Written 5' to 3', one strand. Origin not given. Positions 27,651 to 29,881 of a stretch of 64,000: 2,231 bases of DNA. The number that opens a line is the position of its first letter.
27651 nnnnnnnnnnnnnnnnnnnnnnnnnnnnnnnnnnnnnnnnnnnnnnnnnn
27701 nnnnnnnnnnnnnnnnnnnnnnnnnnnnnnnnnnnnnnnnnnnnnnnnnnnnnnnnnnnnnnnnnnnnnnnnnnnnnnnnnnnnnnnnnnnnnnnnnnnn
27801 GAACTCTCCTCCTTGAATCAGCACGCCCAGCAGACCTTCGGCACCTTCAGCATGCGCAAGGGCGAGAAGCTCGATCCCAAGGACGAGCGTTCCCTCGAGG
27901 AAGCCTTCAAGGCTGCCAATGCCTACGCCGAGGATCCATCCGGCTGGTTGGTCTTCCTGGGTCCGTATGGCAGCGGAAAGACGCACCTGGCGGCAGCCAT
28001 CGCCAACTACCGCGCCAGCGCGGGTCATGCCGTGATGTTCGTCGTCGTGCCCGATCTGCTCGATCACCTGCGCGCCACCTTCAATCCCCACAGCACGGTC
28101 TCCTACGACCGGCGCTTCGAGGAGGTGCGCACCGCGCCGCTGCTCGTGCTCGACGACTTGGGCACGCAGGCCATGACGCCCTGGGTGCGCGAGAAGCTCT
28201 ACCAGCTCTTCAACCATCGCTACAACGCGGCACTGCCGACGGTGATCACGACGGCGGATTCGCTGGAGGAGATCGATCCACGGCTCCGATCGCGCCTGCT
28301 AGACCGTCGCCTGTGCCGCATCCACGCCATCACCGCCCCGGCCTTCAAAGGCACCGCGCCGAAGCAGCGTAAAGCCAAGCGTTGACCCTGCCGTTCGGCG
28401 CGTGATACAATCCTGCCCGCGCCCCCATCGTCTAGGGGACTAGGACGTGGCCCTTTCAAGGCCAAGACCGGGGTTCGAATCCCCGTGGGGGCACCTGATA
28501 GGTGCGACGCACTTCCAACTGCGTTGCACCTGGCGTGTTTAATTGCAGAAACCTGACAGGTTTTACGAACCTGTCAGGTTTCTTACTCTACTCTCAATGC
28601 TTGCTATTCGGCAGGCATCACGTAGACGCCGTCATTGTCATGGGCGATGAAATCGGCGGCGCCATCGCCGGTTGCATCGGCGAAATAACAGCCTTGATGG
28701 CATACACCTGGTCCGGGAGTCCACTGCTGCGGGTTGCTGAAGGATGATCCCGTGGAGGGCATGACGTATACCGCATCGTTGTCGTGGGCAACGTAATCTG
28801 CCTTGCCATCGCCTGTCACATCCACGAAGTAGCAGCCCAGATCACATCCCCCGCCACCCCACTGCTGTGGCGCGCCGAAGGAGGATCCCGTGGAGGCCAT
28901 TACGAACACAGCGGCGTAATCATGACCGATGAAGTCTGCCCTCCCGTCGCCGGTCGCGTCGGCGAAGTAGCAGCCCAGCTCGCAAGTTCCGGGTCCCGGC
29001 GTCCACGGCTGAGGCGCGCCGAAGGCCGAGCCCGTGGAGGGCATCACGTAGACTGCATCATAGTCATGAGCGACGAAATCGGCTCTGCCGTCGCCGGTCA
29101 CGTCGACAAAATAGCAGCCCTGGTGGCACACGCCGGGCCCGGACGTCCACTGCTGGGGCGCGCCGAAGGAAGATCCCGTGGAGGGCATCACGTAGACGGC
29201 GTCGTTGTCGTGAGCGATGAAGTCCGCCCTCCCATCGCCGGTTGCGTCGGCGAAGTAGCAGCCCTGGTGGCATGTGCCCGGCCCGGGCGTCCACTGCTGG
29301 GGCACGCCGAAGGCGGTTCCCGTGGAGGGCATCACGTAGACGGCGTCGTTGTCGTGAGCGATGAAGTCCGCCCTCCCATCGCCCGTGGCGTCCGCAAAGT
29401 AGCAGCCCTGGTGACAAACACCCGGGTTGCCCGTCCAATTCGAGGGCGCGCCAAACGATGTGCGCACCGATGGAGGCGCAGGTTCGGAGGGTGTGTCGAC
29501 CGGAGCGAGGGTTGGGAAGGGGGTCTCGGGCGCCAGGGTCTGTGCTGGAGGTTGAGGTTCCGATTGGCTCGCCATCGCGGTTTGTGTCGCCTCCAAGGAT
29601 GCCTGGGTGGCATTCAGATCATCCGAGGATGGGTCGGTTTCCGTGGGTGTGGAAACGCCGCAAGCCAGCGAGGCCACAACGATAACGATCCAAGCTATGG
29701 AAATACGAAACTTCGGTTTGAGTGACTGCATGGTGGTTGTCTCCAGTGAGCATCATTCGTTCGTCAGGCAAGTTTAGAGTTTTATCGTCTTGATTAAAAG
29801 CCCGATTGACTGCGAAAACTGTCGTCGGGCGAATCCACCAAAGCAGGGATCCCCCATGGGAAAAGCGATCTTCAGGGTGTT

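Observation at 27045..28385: Covalently duplicated DnaC/DnaI-type helicase loader with an N-terminal Cys cluster, in a dnaB / DnaD-like / loader operon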

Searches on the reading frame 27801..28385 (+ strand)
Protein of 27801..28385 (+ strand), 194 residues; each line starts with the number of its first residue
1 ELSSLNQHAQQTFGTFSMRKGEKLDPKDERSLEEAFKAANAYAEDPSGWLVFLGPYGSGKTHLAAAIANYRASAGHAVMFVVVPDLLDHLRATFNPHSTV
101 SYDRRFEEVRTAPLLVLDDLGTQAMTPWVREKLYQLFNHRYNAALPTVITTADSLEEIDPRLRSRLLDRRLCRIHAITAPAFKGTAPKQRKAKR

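Call 3: search_protein_families(library=pfam, proteins=[window:27801-28385:+], max_evalue=0.01)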
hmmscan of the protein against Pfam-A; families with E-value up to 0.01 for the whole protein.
window:27801-28385:+ (194 aa): 6 families
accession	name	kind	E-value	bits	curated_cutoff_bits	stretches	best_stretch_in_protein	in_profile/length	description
PF01695.23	IstB_IS21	-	2.7e-19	70.1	24.1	1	9-175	60-221/238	IstB-like ATP binding protein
PF00308.24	Bac_DnaA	-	4.9e-09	37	23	1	33-166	17-155/162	Bacterial DnaA ATPAse domain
PF00004.35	AAA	-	2.7e-06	28.3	21.2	1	51-166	2-123/131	ATPase family associated with various cellular activities (AAA)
PF04851.21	ResIII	-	0.0019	18.5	22.5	1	49-103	25-82/164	Type III restriction enzyme, res subunit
PF20720.3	nSTAND3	-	0.0019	18.3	27.2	1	36-97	7-64/155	Novel STAND NTPase 3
PF10923.14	BrxC_BrxD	-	0.0048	16.3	22.2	1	50-93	52-94/414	BREX system ATP-binding protein BrxC/D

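Call 4: search_protein_families(library=ncbifam, proteins=[window:27801-28385:+], max_evalue=0.01)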
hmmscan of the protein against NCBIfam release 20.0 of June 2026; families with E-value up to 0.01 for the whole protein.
window:27801-28385:+ (194 aa): 17 families
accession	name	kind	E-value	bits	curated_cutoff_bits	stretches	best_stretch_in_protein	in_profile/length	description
NF005992.0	PRK08116.1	subfamily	1.4e-33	116.2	189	1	9-172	80-239/269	hypothetical protein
NF005304.0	PRK06835.1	equivalog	2.9e-20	72.6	215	1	33-170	170-305/330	ATP-binding protein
NF038214.1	IS21_help_AAA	equivalog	4.6e-20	72.3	200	1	49-158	92-197/232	IS21-like element helper ATPase IstB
NF006505.0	PRK08939.1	equivalog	8.9e-20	71.2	228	1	30-162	138-269/306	primosomal protein DnaI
NF005931.1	PRK07952.1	equivalog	2.4e-18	66.6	357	1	34-169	83-221/246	replicative helicase loader DnaC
NF009043.0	PRK12377.1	subfamily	4.4e-15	55.9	389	1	34-169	85-221/248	ATP-binding protein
NF005378.0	PRK06921.1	subfamily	7.4e-13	48.2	207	1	36-169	106-243/266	hypothetical protein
TIGR00362.1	DnaA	equivalog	6.7e-12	45.2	343.9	1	34-166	121-258/437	chromosomal replication initiator protein DnaA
NF006616.1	PRK09183.1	subfamily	5.1e-11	42.3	300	1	50-150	103-199/253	IS21-like element helper ATPase IstB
NF005098.0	PRK06526.1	subfamily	1.4e-10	41.1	296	1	50-145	112-204/266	transposase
NF001154.0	PRK00149.3-3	equivalog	4.8e-10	39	410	1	34-166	134-273/462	chromosomal replication initiator protein DnaA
TIGR03420.1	DnaA_homol_Hda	equivalog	4.1e-08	33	194.8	1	33-177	23-159/226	DnaA regulatory inactivator Hda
NF006038.0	PRK08181.1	subfamily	2.8e-07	30.1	317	1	35-144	96-201/271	transposase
NF009087.0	PRK12422.1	equivalog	0.00017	20.9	657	1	49-166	143-260/455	chromosomal replication initiator protein DnaA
NF051883.1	DnaARegInactHdaA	equivalog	0.00027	20.6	300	1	33-69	27-63/229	DnaA regulatory inactivator HdaA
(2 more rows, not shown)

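Call 58: search_solved_structures(query=window:27807-28385:+, max_evalue=0.000001, show_alignments=5)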
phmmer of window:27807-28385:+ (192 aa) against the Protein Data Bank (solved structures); distinct sequences matched with E-value up to 0.000001: 10.
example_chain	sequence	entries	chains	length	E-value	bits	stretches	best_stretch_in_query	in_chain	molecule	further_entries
4m4w_J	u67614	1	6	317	2.2e-15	60.3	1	35-156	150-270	Primosomal protein DnaI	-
6qel_G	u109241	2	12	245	4.5e-15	59.2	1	33-168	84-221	DNA replication protein dnaC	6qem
2w58_A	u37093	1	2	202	1.4e-13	54.3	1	48-156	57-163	PRIMOSOME COMPONENT (HELICASE LOADER)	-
5he8_A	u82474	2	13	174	2.6e-13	53.5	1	46-160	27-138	Helicase loader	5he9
3ec2_A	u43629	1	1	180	2.7e-12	50.2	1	43-156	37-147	DNA replication protein DnaC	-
3ecc_A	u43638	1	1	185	2.8e-12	50.2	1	43-156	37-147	DNA replication protein DnaC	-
5bq5_A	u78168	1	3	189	2.3e-09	40.6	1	26-168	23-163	Insertion sequence IS5376 putative ATP-binding protein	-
8q3w_A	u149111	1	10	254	5.1e-09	39.5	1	26-168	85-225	Insertion sequence IS5376 putative ATP-binding protein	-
8q4d_E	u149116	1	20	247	9.3e-09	38.7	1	26-168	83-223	Insertion sequence IS5376 putative ATP-binding protein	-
2qgz_A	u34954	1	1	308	1.8e-08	37.7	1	32-157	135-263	Putative primosome component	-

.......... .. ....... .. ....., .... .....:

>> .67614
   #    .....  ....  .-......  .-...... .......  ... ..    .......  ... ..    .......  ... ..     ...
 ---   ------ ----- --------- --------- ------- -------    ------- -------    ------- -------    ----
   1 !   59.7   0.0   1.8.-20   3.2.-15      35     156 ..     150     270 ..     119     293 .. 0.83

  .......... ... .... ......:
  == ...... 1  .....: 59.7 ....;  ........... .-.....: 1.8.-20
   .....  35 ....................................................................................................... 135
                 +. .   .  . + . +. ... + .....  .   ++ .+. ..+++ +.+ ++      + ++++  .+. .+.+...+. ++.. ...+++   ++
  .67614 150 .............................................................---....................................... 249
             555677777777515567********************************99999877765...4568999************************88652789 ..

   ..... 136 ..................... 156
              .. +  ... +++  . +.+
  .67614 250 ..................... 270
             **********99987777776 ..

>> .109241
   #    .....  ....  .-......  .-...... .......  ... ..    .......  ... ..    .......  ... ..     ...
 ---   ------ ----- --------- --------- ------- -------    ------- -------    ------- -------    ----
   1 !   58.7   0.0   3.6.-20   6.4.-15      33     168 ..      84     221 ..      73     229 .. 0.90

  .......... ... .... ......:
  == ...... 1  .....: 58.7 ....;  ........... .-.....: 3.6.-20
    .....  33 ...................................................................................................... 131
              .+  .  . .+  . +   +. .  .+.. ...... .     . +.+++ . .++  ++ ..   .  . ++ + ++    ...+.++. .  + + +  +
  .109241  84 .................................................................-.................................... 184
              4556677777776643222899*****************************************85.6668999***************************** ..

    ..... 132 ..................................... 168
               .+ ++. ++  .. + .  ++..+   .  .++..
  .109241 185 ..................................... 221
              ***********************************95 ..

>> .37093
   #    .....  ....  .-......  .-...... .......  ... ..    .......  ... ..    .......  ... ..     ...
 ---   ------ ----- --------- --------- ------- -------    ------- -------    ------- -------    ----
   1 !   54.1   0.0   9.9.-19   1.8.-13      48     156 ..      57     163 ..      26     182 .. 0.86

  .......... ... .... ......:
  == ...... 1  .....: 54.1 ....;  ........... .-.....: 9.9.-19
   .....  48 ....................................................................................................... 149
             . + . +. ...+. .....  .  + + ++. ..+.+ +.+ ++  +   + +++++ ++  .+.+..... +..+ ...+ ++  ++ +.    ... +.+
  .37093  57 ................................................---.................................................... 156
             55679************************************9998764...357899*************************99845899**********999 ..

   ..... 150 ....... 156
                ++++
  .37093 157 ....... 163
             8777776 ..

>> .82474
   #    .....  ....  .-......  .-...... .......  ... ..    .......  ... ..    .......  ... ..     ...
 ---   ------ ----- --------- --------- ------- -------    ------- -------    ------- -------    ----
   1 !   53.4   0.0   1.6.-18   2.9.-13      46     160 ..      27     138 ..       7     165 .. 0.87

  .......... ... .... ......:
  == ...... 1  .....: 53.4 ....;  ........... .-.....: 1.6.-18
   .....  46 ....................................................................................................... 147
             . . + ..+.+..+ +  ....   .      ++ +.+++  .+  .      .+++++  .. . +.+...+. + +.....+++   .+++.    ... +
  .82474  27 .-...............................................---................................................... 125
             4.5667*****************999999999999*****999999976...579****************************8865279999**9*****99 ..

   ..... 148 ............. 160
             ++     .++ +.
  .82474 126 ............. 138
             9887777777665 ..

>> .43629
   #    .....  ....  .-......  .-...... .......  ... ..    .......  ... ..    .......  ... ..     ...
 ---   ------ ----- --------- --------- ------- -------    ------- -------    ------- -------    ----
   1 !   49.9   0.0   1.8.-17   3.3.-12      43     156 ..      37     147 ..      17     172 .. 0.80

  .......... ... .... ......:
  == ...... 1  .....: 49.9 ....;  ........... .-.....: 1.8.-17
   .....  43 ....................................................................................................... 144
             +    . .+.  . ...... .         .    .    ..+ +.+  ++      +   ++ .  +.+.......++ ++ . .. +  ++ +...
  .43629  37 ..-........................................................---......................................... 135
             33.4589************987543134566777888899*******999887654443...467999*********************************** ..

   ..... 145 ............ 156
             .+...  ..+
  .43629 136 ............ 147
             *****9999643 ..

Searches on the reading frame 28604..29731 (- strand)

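Call 22: search_protein_families(library=pfam, proteins=[window:28604-29731:-], max_evalue=0.00001)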
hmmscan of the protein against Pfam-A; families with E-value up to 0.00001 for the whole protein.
window:28604-29731:- (375 aa): 1 family
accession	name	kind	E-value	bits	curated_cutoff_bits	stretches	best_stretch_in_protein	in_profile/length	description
PF13517.12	FG-GAP_3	-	9.4e-27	93.8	26.9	3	304-362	1-60/61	FG-GAP-like repeat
